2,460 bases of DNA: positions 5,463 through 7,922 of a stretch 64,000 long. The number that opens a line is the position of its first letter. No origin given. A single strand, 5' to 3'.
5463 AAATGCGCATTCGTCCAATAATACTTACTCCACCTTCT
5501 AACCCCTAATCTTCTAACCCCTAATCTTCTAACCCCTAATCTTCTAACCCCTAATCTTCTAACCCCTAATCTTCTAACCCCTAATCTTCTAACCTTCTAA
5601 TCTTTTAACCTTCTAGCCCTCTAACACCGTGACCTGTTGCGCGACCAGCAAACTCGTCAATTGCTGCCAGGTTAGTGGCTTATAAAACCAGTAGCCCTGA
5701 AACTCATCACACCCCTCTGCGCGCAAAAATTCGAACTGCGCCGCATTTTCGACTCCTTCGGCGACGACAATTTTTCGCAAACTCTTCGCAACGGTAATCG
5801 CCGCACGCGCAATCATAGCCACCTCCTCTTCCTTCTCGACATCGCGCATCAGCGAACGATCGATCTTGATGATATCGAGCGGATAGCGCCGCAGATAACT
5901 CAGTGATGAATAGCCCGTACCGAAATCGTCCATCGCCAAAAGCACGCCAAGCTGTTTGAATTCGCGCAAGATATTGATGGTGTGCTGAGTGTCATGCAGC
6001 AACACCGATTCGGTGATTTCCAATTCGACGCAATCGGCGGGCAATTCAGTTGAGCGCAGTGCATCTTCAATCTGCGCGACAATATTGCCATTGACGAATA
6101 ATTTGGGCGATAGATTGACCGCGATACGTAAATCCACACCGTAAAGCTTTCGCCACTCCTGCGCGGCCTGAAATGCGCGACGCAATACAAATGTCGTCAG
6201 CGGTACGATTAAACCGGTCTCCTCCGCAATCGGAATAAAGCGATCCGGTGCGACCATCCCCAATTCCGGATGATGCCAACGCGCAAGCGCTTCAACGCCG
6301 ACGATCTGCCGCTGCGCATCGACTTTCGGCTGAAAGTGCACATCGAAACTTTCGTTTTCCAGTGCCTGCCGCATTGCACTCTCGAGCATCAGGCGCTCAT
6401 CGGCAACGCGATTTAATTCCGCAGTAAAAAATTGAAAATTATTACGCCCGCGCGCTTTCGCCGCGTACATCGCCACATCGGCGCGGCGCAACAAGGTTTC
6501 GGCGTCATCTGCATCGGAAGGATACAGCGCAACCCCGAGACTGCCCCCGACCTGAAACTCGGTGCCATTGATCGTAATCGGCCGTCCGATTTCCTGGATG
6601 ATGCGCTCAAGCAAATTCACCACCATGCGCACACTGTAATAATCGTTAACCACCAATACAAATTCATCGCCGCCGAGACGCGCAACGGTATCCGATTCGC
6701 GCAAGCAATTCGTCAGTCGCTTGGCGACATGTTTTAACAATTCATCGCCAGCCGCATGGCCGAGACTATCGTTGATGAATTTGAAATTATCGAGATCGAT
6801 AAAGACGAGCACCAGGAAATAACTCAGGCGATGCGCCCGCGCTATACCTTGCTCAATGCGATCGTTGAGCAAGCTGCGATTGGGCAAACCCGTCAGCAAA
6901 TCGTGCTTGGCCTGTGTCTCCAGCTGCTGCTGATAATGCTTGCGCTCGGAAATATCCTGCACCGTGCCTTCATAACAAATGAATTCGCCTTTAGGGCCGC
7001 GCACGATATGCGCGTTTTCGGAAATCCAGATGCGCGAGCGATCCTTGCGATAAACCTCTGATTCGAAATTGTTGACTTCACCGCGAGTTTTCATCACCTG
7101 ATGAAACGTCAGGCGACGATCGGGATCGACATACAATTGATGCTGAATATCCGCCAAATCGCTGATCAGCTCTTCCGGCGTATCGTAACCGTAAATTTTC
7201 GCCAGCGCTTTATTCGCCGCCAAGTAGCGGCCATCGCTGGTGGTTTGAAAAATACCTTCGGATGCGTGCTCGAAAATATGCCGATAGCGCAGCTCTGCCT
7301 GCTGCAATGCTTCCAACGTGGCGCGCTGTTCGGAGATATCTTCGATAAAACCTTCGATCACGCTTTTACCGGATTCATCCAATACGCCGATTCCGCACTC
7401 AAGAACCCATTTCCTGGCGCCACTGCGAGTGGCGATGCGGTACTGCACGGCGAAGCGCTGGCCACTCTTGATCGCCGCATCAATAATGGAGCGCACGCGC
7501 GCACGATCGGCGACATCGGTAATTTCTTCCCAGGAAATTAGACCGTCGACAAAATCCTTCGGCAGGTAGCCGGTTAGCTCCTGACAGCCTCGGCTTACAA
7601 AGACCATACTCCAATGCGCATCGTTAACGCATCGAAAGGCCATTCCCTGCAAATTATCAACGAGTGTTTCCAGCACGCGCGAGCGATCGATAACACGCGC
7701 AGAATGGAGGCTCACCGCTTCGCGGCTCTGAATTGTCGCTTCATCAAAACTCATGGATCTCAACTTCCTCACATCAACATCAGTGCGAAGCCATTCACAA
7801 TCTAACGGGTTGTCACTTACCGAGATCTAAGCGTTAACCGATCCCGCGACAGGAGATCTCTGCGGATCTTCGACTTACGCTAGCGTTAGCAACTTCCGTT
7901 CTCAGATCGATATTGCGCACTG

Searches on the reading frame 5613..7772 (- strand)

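Call 75: search_protein_families(library=pfam, proteins=[window:5613-7772:-], max_evalue=0.00001)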
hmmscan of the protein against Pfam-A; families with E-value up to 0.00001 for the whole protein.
window:5613-7772:- (719 aa): 7 families
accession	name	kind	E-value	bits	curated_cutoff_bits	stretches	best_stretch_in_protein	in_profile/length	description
PF00563.25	EAL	-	8e-72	241.9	31.3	1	466-699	3-236/236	EAL domain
PF00990.26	GGDEF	-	1.5e-49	168.3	23.8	1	288-445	1-161/161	Diguanylate cyclase, GGDEF domain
PF08447.18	PAS_3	-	6.9e-23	81.2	25.6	1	57-140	2-86/89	PAS fold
PF13426.13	PAS_9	-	4e-18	66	27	1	172-276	2-103/103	PAS domain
PF00989.32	PAS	-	2.6e-12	47.2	22.6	1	162-274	2-113/113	PAS fold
PF08448.16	PAS_4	-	1.1e-09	39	23.1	0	167-278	1-109/110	PAS fold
PF13188.13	PAS_8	-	3.6e-09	36.6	21.8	1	162-220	2-60/65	PAS domain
